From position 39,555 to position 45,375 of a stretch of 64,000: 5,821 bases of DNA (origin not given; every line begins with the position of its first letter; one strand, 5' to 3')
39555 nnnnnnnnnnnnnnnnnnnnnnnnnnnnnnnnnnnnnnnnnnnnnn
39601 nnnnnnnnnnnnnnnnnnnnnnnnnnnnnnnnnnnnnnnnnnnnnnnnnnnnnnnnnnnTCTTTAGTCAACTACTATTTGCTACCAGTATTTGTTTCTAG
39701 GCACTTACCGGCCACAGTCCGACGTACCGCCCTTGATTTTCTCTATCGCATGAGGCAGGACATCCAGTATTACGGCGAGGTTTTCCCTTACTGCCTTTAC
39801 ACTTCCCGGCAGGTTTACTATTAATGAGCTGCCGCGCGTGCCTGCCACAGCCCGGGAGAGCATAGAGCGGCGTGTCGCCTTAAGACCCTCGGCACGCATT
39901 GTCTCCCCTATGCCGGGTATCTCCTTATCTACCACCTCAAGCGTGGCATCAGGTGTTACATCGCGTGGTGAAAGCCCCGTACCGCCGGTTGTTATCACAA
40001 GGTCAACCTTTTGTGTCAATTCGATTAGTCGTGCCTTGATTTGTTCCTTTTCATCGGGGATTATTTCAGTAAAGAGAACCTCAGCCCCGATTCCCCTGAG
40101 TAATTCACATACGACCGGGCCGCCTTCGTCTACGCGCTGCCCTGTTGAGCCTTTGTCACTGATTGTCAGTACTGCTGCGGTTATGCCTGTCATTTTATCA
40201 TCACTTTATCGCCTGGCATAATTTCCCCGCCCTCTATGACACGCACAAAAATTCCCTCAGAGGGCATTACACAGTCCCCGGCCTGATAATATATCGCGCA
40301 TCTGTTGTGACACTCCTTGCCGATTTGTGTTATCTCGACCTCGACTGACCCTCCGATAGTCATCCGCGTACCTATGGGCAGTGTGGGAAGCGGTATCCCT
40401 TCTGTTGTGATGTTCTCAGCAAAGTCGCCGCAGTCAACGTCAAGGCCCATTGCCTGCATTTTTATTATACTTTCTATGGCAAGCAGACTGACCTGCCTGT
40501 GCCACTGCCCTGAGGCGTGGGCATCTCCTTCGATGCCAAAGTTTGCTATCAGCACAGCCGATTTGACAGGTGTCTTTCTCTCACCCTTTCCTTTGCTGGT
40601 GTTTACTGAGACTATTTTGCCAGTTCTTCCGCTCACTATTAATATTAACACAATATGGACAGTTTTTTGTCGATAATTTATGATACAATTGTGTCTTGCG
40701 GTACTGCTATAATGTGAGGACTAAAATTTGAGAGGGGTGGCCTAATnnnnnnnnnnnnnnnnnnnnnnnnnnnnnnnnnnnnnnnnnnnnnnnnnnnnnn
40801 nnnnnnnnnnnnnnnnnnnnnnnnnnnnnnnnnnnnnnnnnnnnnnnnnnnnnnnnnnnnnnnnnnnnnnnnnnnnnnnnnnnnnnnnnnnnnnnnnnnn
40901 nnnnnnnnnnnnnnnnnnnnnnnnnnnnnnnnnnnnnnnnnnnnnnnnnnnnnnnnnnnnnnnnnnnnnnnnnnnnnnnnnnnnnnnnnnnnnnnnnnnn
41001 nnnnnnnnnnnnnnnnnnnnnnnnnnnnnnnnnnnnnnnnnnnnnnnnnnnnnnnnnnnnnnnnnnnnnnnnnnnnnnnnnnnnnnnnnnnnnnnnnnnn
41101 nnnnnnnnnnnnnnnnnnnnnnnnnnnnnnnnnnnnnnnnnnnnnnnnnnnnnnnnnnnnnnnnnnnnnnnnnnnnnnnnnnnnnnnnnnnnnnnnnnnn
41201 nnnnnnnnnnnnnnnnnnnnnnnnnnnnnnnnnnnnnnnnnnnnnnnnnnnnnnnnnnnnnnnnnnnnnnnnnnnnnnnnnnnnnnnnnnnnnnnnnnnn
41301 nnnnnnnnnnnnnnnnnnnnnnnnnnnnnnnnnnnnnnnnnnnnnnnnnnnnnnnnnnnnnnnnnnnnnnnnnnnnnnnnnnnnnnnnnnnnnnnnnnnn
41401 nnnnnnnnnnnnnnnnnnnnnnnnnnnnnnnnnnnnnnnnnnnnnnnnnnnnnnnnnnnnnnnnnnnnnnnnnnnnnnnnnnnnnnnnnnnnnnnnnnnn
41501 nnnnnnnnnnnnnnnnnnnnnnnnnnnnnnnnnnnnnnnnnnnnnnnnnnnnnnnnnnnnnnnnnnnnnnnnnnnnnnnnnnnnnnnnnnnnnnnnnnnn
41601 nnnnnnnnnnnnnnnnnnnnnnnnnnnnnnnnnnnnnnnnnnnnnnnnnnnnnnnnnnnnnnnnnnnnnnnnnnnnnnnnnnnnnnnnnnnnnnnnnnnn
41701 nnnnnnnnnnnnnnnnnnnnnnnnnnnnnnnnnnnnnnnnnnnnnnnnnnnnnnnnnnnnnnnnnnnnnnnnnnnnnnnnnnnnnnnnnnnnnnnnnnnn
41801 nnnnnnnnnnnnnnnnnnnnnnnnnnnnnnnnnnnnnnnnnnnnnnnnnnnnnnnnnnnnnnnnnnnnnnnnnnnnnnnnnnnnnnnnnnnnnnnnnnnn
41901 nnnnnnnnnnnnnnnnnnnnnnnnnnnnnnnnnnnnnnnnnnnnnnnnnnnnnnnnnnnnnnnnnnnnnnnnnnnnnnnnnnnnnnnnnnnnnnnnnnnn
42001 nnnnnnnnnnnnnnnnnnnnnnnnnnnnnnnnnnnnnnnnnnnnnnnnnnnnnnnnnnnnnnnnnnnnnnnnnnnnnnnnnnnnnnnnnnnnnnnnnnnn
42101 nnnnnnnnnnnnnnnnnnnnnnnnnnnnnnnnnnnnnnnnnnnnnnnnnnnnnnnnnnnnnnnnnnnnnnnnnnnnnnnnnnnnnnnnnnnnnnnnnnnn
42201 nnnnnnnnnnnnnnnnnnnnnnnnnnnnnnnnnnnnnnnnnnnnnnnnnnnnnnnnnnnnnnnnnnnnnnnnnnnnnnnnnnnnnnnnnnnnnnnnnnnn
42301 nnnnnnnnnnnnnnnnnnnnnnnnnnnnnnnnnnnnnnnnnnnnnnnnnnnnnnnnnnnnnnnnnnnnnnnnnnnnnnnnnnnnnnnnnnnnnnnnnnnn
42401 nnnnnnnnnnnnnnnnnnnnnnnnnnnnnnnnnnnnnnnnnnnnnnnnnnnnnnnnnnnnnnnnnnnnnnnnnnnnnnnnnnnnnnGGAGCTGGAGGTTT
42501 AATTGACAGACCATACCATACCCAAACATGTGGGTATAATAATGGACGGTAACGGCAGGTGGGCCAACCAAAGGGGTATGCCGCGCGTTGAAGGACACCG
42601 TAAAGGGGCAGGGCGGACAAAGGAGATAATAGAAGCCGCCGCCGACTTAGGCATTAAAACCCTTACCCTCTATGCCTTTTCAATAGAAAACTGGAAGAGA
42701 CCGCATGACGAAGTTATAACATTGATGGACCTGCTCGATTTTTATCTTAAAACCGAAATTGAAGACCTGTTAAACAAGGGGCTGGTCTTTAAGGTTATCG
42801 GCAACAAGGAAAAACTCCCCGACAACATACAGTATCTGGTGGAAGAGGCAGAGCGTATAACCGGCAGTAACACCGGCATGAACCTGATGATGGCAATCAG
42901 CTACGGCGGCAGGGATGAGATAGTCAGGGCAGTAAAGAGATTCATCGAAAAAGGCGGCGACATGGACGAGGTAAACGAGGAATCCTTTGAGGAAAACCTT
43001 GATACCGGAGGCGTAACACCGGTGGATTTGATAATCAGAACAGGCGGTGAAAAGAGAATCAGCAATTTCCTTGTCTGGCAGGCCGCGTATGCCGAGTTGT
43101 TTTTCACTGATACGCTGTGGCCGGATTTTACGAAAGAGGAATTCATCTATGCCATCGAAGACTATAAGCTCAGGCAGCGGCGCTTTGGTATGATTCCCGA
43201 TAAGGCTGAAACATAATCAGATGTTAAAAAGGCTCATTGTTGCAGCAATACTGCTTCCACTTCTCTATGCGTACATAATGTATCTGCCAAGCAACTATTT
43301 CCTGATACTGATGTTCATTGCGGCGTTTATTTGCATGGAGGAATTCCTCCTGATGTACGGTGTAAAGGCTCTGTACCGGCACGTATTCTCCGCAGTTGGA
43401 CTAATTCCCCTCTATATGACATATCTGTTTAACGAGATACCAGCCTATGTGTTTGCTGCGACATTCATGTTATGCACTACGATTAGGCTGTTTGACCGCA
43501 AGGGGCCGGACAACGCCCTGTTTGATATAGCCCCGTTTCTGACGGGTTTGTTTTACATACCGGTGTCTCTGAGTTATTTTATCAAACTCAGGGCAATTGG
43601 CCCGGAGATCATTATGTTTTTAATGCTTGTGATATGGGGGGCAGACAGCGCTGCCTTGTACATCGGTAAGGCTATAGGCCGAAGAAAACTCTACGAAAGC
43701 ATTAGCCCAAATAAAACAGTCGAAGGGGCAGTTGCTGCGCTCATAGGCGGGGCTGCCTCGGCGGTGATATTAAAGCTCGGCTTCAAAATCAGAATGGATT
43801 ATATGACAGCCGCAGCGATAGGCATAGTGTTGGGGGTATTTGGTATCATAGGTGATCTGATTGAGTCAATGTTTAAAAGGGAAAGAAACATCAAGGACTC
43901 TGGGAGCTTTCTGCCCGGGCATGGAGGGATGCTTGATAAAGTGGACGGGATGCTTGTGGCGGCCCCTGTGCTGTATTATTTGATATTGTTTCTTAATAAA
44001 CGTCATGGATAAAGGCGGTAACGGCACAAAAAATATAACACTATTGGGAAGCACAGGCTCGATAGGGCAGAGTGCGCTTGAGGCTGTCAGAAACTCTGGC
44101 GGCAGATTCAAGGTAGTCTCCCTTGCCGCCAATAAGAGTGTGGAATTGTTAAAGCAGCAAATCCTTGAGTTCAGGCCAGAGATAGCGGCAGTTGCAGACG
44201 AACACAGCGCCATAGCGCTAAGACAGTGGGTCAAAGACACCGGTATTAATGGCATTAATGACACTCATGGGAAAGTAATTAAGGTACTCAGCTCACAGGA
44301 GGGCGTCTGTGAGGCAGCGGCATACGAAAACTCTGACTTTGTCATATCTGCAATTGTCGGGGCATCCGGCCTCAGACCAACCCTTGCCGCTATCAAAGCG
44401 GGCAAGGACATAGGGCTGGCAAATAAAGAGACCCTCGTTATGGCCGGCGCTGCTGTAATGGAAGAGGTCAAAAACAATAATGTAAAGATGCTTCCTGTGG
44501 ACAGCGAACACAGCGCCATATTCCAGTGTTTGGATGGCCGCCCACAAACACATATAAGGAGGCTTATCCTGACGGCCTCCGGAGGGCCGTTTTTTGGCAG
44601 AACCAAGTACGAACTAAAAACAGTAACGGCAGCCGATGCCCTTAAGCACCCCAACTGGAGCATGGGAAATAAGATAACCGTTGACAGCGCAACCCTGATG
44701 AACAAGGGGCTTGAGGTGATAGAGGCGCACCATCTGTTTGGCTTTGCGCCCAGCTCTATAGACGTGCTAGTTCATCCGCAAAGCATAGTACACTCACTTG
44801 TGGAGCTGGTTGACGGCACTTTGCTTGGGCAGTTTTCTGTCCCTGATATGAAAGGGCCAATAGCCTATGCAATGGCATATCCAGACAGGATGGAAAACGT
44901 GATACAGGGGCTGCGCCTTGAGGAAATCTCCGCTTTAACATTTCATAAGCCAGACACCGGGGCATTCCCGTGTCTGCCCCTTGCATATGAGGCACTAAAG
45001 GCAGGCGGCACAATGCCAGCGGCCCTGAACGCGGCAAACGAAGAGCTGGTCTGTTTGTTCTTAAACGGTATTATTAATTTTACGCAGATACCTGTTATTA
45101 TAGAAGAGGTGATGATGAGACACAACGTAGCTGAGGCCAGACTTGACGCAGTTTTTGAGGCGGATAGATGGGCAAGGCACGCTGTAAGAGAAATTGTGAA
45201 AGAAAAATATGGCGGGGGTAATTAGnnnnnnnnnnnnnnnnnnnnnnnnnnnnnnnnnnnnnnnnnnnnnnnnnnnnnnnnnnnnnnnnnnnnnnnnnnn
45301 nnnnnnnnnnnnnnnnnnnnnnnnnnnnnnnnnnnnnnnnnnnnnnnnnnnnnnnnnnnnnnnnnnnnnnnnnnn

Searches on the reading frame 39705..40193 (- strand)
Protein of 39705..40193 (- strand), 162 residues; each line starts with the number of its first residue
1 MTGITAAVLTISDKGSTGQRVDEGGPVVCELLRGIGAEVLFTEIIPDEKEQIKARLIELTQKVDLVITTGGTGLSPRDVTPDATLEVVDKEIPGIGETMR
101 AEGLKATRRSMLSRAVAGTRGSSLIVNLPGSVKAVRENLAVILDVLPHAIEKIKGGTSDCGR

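Call 49: search_protein_families(library=pfam, proteins=[window:39705-40193:-], max_evalue=0.00001)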
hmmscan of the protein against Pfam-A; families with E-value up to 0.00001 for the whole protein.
window:39705-40193:- (162 aa): 1 family
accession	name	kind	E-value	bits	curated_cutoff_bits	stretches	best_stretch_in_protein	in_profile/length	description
PF00994.29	MoCF_biosynth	-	4.4e-34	117.7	26.6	1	7-148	1-144/144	Probable molybdopterin binding domain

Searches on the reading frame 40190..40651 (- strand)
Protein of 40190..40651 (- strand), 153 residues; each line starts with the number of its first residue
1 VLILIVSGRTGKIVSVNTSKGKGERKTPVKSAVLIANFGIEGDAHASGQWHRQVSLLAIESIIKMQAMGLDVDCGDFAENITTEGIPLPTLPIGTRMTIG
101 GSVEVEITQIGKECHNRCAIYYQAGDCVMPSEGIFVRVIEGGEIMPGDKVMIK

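Call 49: search_protein_families(library=pfam, proteins=[window:40190-40651:-], max_evalue=0.00001)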
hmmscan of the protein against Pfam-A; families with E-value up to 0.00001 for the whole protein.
window:40190-40651:- (153 aa): 1 family
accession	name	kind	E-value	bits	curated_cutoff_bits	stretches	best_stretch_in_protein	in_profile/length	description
PF03473.23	MOSC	-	4.2e-10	40.1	22.7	1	46-150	4-119/120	MOSC domain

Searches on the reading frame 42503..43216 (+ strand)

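Call 49: search_protein_families(library=pfam, proteins=[window:42503-43216:+], max_evalue=0.00001)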
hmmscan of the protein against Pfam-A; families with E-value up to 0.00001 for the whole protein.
window:42503-43216:+ (237 aa): 1 family
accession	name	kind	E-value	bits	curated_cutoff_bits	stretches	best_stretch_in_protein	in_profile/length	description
PF01255.24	Prenyltransf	-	2.2e-84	282.8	27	1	13-229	1-219/219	Putative undecaprenyl diphosphate synthase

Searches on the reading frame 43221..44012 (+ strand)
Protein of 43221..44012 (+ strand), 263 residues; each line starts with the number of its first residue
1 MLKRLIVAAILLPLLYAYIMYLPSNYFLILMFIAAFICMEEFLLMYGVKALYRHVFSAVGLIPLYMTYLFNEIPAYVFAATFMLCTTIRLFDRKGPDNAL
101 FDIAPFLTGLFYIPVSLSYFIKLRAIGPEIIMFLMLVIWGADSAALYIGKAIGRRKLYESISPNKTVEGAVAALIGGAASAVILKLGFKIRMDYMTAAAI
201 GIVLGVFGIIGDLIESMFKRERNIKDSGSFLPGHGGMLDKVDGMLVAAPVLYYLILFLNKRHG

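Call 49: search_protein_families(library=pfam, proteins=[window:43221-44012:+], max_evalue=0.00001)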
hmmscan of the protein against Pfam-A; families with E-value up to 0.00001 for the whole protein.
window:43221-44012:+ (263 aa): 1 family
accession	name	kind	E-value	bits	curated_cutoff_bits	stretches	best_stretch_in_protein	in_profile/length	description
PF01148.25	CTP_transf_1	-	6.4e-52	177.4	24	1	3-256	2-262/264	Cytidylyltransferase family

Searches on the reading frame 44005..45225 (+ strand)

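Call 49: search_protein_families(library=pfam, proteins=[window:44005-45225:+], max_evalue=0.00001)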
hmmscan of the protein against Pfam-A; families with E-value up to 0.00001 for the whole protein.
window:44005-45225:+ (406 aa): 3 families
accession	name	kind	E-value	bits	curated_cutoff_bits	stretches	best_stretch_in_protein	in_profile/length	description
PF08436.17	DXP_redisom_C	-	4.8e-41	139.2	26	1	162-245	1-84/84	1-deoxy-D-xylulose 5-phosphate reductoisomerase C-terminal domain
PF02670.22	DXP_reductoisom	-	1.1e-40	139.7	21.7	1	11-148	1-129/129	1-deoxy-D-xylulose 5-phosphate reductoisomerase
PF13288.12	DXPR_C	-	3.1e-39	134.2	27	1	278-392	2-114/115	DXP reductoisomerase C-terminal domain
